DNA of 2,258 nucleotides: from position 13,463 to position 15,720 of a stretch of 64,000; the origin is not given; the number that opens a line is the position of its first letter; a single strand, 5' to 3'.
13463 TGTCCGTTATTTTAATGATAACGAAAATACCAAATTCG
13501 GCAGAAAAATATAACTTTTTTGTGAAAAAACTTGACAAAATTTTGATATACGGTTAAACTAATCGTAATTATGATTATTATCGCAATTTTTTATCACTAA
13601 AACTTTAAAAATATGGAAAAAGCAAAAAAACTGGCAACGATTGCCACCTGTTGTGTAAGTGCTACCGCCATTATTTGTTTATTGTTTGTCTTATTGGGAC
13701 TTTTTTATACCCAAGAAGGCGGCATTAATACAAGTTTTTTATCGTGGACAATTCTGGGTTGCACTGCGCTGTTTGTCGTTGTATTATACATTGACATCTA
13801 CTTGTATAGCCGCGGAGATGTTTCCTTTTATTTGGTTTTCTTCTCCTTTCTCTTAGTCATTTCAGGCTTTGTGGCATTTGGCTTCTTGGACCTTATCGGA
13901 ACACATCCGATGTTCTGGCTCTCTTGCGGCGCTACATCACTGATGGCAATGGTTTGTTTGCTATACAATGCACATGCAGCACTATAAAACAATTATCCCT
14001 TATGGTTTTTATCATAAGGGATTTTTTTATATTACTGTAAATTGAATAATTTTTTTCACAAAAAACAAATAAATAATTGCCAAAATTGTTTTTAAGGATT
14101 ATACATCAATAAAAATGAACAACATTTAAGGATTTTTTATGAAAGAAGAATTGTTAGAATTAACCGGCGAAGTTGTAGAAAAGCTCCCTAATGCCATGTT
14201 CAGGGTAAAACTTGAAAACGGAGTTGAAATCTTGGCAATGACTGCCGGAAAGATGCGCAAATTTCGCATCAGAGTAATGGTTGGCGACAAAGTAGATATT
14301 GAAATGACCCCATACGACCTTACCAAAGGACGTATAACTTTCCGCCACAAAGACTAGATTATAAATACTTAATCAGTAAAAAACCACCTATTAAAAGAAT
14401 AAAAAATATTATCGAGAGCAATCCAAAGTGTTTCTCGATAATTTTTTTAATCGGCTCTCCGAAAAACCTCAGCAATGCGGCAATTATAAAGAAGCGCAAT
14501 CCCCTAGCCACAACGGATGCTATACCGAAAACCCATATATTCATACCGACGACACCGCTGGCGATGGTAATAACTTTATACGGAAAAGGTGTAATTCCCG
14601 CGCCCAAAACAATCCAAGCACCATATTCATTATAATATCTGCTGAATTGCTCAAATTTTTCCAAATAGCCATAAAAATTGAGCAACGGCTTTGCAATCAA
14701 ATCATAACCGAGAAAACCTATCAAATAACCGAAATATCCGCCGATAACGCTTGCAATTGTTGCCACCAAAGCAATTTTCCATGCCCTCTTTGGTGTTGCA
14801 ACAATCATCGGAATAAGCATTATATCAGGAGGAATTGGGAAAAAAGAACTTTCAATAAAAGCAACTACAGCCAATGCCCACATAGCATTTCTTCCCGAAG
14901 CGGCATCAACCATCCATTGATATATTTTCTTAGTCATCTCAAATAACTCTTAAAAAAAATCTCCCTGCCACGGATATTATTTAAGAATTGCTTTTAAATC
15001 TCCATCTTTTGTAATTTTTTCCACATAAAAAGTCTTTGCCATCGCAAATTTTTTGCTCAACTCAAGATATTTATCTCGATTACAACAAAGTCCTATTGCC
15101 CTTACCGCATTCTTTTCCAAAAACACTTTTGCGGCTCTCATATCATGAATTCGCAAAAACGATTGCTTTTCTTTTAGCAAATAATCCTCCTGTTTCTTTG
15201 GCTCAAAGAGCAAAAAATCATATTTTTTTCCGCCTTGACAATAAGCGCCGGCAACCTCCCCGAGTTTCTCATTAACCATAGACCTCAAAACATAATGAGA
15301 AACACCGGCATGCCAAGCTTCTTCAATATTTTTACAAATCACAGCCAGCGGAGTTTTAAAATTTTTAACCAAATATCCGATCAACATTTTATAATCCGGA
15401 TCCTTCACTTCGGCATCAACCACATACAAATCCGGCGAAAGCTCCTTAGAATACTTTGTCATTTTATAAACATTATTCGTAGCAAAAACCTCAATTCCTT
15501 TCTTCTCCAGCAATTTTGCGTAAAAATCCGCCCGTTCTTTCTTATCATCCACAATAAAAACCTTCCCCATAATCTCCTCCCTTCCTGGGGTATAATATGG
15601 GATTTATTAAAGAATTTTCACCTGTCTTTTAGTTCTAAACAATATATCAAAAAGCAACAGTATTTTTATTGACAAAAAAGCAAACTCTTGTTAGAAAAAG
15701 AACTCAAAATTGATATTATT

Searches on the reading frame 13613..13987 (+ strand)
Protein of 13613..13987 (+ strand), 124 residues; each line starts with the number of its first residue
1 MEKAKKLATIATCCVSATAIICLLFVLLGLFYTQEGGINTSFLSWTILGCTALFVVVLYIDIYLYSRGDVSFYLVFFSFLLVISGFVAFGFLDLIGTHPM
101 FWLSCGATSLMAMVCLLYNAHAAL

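Call 23: search_protein_families(library=pfam, proteins=[window:13613-13987:+], max_evalue=10)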
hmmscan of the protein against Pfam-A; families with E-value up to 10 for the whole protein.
window:13613-13987:+ (124 aa): 3 families
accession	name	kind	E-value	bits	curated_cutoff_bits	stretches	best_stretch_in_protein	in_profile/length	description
PF14126.11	DUF4293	-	0.21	12.3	27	1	27-119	38-133/153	Domain of unknown function (DUF4293)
PF13789.11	DUF4181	-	3.2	8.7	25.4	1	51-89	39-78/108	Domain of unknown function (DUF4181)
PF11188.13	DUF2975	-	7.9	6.9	27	1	3-58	55-112/130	Protein of unknown function (DUF2975)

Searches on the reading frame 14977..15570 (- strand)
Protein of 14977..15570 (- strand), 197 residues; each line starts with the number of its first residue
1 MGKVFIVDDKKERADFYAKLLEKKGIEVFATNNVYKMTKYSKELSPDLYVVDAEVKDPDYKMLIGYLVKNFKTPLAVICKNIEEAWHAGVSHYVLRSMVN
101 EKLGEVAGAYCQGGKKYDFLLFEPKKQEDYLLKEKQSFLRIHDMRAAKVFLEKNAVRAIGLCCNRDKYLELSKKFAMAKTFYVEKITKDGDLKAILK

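Call 23: search_protein_families(library=pfam, proteins=[window:14977-15570:-], max_evalue=10)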
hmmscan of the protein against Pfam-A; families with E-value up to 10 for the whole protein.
window:14977-15570:- (197 aa): 1 family
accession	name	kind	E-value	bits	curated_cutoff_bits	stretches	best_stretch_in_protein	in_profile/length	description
PF00072.30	Response_reg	-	3.2e-06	27.7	30.2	1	4-94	1-97/111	Response regulator receiver domain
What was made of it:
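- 14977..15570 (-): Receiver-like 197-aa protein, transcribed divergently from the first cassette. It forms the left edge of the variable island in all versions. Pfam Response_reg E=3e-6, below the cutoff (call 23).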
